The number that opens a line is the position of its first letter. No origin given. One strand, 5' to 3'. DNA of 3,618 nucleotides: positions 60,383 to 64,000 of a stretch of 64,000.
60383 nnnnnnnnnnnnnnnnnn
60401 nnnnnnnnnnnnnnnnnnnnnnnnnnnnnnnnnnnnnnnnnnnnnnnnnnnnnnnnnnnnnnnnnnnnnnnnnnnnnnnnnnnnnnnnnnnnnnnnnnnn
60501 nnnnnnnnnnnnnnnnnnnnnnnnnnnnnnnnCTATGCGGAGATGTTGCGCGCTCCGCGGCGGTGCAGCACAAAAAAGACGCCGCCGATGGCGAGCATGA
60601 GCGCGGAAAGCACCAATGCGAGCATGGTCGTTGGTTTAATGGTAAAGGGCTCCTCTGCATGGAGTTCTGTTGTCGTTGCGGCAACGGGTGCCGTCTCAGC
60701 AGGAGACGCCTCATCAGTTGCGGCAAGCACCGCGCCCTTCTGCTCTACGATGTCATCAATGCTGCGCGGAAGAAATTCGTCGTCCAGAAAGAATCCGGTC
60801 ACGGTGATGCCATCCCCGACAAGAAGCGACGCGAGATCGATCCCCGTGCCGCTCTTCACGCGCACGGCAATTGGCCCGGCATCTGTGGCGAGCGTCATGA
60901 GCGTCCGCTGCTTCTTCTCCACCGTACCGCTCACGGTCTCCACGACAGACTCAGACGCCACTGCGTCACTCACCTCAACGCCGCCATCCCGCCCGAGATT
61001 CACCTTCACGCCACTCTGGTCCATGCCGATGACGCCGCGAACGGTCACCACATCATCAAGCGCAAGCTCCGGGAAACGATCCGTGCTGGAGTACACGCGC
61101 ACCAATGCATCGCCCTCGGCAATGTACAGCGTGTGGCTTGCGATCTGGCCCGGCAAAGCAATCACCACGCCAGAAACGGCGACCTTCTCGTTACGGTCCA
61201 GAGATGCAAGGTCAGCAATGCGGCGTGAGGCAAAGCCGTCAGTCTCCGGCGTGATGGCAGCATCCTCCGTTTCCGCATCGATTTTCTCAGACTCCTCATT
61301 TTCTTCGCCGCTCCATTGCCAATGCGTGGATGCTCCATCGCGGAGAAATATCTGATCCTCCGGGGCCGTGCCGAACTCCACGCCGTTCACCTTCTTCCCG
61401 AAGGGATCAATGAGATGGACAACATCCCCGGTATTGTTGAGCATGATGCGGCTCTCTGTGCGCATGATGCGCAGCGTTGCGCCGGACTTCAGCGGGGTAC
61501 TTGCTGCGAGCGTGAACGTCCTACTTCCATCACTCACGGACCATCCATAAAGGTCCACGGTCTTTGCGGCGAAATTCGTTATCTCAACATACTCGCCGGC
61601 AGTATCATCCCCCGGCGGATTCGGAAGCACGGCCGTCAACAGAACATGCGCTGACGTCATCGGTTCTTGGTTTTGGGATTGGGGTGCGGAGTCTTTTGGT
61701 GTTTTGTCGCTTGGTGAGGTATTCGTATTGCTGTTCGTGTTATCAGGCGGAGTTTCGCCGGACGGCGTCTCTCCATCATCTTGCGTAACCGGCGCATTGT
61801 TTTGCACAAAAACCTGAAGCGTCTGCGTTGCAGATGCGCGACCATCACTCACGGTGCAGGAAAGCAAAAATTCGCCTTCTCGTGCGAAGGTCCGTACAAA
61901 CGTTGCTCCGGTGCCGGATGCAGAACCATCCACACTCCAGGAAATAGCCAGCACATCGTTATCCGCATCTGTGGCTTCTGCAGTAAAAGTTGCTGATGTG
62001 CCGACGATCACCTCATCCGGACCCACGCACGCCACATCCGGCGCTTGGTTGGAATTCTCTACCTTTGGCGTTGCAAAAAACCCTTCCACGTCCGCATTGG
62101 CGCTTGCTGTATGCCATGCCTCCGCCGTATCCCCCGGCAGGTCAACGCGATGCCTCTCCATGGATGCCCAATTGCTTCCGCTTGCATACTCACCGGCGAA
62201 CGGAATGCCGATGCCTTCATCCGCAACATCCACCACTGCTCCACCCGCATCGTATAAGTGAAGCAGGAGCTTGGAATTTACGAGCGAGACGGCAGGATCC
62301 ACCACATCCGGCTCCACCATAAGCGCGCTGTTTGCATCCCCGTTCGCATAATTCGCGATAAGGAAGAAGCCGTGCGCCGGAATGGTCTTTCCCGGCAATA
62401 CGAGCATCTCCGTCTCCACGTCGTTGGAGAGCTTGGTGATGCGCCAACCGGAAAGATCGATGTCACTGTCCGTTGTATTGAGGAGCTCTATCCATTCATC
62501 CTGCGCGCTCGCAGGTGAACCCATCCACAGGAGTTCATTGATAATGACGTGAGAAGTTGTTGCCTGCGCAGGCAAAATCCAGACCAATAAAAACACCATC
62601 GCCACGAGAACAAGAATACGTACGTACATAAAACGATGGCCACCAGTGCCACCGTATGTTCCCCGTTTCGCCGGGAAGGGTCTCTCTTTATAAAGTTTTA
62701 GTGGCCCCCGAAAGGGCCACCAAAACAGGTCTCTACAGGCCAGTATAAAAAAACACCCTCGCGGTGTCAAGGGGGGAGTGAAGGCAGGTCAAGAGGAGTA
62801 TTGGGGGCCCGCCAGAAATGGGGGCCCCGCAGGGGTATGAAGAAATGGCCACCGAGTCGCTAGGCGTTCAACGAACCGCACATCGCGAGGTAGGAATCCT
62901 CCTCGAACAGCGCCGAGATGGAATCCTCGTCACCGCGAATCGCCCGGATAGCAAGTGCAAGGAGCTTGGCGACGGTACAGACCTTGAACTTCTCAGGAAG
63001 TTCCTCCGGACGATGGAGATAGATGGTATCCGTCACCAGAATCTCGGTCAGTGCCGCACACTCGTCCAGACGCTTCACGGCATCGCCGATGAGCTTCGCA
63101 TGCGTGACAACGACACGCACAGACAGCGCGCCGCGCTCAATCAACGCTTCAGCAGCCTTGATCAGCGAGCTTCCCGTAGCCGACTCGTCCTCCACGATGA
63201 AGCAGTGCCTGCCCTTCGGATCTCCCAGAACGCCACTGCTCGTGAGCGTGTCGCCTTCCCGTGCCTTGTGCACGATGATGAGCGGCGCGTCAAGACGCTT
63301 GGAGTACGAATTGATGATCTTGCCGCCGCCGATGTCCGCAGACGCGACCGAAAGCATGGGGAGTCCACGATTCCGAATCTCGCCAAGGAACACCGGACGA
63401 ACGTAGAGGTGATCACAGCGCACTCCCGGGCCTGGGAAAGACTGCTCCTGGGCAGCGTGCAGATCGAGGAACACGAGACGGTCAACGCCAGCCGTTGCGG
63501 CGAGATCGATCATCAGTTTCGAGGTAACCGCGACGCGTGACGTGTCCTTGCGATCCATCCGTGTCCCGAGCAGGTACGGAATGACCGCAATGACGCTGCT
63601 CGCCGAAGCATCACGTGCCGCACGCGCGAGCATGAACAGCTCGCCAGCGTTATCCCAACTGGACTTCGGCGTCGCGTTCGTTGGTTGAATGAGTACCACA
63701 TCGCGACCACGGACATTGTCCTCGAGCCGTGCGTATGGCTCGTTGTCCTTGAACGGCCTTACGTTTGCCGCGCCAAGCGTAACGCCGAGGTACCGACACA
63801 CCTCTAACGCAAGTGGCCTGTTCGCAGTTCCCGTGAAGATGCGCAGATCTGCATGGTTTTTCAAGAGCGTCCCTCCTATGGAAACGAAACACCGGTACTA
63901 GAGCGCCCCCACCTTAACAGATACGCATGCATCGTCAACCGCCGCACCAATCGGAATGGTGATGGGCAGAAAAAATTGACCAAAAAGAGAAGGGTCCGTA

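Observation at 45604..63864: All nucleotide-metabolism genes in the window (MTA/purine nucleoside phosphorylase, purF, prs) sit in high-GC patches; purF appears to be an orphan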

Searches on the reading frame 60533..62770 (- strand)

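Call 4: search_protein_families(library=pfam, proteins=[window:60533-62770:-])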
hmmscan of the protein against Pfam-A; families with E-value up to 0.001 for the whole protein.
window:60533-62770:- (745 aa): 3 families
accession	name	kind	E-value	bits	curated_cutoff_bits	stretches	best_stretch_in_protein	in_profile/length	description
PF00932.25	LTD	-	1.1e-27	97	34.3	2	371-466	3-107/109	Lamin Tail Domain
PF18911.6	PKD_4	-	2.5e-08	34.3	27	1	241-321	1-84/85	PKD domain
PF00801.26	PKD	-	2.3e-05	24.7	23.5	1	256-320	13-78/80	PKD domain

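Call 5: search_protein_families(library=ncbifam, proteins=[window:60533-62770:-])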
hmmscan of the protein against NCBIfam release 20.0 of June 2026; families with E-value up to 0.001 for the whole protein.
window:60533-62770:- (745 aa): 3 families
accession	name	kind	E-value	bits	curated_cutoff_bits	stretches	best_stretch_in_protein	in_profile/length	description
NF038112.1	myxo_dep_M36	subfamily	1.2e-05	22.6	1500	1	236-335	1281-1390/1604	myxosortase-dependent M36 family metallopeptidase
NF038111.1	rhom_dep_M36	equivalog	2.2e-05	22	1700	1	237-329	1180-1282/1315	rhombosortase-dependent M36 family metallopeptidase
NF033680.1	exonuc_ExeM-GG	exception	0.00024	19.3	1300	1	65-202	17-137/884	extracellular exonuclease ExeM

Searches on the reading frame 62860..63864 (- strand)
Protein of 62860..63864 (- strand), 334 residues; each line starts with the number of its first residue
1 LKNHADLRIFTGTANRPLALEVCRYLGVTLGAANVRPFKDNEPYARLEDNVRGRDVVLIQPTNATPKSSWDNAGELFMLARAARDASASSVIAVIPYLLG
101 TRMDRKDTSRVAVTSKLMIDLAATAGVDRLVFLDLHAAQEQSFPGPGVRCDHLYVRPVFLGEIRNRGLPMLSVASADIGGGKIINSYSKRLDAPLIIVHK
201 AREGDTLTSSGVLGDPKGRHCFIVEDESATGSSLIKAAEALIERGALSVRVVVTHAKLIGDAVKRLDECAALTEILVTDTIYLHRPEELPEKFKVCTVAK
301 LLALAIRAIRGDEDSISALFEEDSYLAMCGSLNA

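Call 4: search_protein_families(library=pfam, proteins=[window:62860-63864:-])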
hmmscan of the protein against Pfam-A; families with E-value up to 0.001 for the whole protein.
window:62860-63864:- (334 aa): 3 families
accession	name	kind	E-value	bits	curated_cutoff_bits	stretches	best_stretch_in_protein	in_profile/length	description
PF13793.12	Pribosyltran_N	-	1e-30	106.5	25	1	8-126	2-117/117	N-terminal domain of ribose phosphate pyrophosphokinase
PF14572.12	Pribosyl_synth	-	1.3e-15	58.3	27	1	212-320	77-183/184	Phosphoribosyl synthetase-associated domain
PF00156.33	Pribosyltran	-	2.3e-11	43.7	26.3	1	179-265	39-134/158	Phosphoribosyl transferase domain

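Call 5: search_protein_families(library=ncbifam, proteins=[window:62860-63864:-])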
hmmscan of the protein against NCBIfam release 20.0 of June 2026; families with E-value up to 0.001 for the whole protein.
window:62860-63864:- (334 aa): 12 families
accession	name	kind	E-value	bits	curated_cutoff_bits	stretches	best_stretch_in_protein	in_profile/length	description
NF002320.0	PRK01259.1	subfamily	8.6e-73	245.4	297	1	3-321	3-315/316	ribose-phosphate diphosphokinase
TIGR01251.1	ribP_PPkin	subfamily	6.5e-66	222.3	113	1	8-321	2-309/309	ribose-phosphate diphosphokinase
NF002758.0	PRK02812.1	equivalog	1.1e-61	208.8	518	1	3-320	18-329/330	ribose-phosphate pyrophosphokinase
NF003428.0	PRK04923.1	equivalog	2.1e-60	204.5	536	1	1-320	1-317/319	ribose-phosphate diphosphokinase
NF002844.0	PRK03092.1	equivalog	9.8e-59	199.2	438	1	3-323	8-325/326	ribose-phosphate diphosphokinase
NF002618.0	PRK02269.1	equivalog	1.4e-53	182.6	460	1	4-322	3-318/321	ribose-phosphate diphosphokinase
NF002686.0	PRK02458.1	equivalog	7.5e-49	166.9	506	1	3-321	6-317/323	ribose-phosphate diphosphokinase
NF001815.0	PRK00553.1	equivalog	1.8e-46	158.8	484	1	9-321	12-322/332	ribose-phosphate pyrophosphokinase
NF002095.0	PRK00934.1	equivalog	1.3e-31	109.8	296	1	8-281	2-267/287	ribose-phosphate diphosphokinase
NF005537.0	PRK07199.1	subfamily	1.2e-23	83.6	322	1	15-282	11-274/301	ribose-phosphate diphosphokinase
NF005299.0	PRK06827.1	subfamily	6.6e-18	64.6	327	1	65-323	101-371/383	phosphoribosylpyrophosphate synthetase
NF001097.0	PRK00129.1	equivalog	0.00071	19.4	114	0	215-257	121-163/209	uracil phosphoribosyltransferase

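Call 31: find_homologous_proteins(query=window:62860-63864:-)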
Query window:62860-63864:- (334 aa): 300 proteins with E <= 0.001 among 8000 candidates; the best 120 are listed.
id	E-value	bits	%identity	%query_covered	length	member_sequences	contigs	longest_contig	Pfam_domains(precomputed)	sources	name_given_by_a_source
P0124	7.9e-215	730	100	100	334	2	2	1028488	PF00156.34,PF14572.13,PF13793.13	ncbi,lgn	ncbi:MAG: ribose-phosphate diphosphokinase [Patescibacteria group bacterium]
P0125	2.1e-61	226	43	94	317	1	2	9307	PF00156.34,PF14572.13,PF13793.13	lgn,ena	-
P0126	3.0e-61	226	46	95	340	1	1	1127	PF00156.34,PF14572.13,PF13793.13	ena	-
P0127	1.7e-60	223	43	94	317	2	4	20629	PF00156.34,PF14572.13,PF13793.13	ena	-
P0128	2.0e-60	223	43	94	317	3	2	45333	PF00156.34,PF14572.13,PF13793.13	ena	-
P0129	2.1e-59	220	43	94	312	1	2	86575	PF00156.34,PF14572.13,PF13793.13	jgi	jgi:ribose-phosphate pyrophosphokinase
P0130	2.5e-59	219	43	94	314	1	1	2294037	PF00156.34,PF14572.13,PF13793.13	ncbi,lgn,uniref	ncbi:Ribose-phosphate pyrophosphokinase [Candidatus Magnetaquicoccaceae bacterium FCR-1]|uniref:Ribo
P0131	3.4e-59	219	43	94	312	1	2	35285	PF00156.34,PF14572.13,PF13793.13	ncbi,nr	ncbi:MAG: ribose-phosphate pyrophosphokinase [Magnetococcales bacterium]|nr:ribose-phosphate pyropho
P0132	5.4e-59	218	42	94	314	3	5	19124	PF00156.34,PF14572.13,PF13793.13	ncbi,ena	-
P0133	2.8e-58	216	42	94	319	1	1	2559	PF00156.34,PF14572.13,PF13793.13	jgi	jgi:ribose-phosphate pyrophosphokinase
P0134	4.6e-58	215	42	94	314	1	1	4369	PF00156.34,PF14572.13,PF13793.13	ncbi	-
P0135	7.5e-58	215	42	94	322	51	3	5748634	PF00156.34,PF14572.13,PF13793.13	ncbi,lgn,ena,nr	ncbi:MAG: ribose-phosphate pyrophosphokinase [Gemmatimonadetes bacterium]|nr:ribose-phosphate pyroph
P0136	8.0e-58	214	41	94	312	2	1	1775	PF14681.13,PF00156.34,PF14572.13,PF13793.13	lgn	-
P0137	1.3e-57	214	42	94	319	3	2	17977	PF00156.34,PF14572.13,PF13793.13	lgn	-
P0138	4.0e-57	212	42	94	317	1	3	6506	PF00156.34,PF14572.13,PF13793.13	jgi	-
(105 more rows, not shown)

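Call 36: find_encoding_contigs(protein=P0124, flank=10000, max_places=3)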
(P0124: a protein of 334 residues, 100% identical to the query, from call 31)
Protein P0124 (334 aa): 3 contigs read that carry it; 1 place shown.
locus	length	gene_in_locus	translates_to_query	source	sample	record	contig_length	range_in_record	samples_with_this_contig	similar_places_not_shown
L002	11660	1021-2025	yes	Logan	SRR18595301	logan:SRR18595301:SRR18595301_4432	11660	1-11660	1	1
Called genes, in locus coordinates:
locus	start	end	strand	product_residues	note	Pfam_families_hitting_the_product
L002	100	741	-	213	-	PF02592:Vut_1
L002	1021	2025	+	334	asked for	PF13793:Pribosyltran_N, PF00156:Pribosyltran, PF14572:Pribosyl_synth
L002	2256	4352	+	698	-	PF00932:LTD, PF18911:PKD_4, PF00801:PKD (weak), PF00932:LTD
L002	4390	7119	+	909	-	PF02739:5_3_exonuc_N, PF01367:5_3_exonuc, PF01612:DNA_pol_A_exo1, PF22619:DNA_polI_exo1, PF00476:DNA_pol_A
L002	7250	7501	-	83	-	-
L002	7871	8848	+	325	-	PF06144:DNA_pol3_delta, PF21694:DNA_pol3_delta_C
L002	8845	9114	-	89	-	PF01649:Ribosomal_S20p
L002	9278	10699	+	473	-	PF13522:GATase_6, PF13537:GATase_7 (weak)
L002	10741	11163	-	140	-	PF01467:CTP_transf_like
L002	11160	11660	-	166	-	?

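Call 65: find_encoding_contigs(protein=P0128, flank=8000, max_places=2)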
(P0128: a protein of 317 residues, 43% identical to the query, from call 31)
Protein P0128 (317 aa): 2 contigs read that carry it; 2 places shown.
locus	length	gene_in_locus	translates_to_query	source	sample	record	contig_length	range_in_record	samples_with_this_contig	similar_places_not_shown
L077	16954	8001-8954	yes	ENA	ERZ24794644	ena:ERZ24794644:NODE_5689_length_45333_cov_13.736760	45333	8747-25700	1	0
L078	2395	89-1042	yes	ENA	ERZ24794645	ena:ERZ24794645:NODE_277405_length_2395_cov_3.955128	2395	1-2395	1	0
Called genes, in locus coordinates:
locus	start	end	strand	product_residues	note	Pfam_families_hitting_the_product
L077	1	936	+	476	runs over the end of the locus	PF00171:Aldedh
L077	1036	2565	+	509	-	PF13541:ChlI, PF01078:Mg_chelatase, PF07728:AAA_5 (weak), PF00493:MCM (weak), PF13335:Mg_chelatase_C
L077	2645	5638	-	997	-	PF13191:AAA_16, PF20703:nSTAND1, PF13424:TPR_12 (faint), PF00515:TPR_1 (faint), PF07719:TPR_2 (faint), PF10952:DUF2753 (faint), PF13374:TPR_10 (faint)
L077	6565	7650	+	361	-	-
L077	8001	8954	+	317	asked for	PF13793:Pribosyltran_N, PF00156:Pribosyltran, PF14572:Pribosyl_synth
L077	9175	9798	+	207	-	PF01386:Ribosomal_L25p, PF14693:Ribosomal_TL5_C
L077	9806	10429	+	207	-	PF01195:Pept_tRNA_hydro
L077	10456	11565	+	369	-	PF01926:MMR_HSR1, PF02421:FeoB_N, PF06071:YchF-GTPase_C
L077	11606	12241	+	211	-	PF02441:Flavoprotein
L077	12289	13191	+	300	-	PF03544:TonB_C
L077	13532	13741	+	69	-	-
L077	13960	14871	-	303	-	-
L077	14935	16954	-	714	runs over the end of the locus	-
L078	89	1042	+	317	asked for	PF13793:Pribosyltran_N, PF00156:Pribosyltran, PF14572:Pribosyl_synth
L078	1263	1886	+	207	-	PF01386:Ribosomal_L25p, PF14693:Ribosomal_TL5_C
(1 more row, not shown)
